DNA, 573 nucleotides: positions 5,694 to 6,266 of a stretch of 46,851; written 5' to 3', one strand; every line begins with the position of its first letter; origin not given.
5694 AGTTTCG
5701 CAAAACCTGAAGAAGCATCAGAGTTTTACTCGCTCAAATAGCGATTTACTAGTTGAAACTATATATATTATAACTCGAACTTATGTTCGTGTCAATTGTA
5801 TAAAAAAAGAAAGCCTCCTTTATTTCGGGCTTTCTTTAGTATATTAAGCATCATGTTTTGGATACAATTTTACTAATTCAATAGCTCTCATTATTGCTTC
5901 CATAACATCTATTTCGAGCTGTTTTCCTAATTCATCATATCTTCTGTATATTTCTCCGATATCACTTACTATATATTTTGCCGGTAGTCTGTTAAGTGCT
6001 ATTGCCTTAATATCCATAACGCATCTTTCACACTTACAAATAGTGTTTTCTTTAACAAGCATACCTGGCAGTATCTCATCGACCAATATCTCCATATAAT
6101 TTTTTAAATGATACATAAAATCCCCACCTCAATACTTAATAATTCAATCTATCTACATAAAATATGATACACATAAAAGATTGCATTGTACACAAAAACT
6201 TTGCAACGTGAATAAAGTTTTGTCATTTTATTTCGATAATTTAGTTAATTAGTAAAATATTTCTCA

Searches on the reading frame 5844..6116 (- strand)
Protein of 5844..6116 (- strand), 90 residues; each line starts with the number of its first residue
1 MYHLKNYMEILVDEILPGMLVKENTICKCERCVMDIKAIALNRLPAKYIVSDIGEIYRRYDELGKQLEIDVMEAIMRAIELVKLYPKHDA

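Call 52: search_protein_families(library=pfam, proteins=[window:5844-6116:-], max_evalue=0.01)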
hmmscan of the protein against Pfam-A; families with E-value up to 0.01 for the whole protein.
window:5844-6116:- (90 aa): 1 family
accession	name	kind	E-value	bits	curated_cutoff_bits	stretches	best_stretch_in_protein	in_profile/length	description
PF10719.14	ComFB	-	3.9e-24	85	25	1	5-85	1-82/83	Late competence development protein ComFB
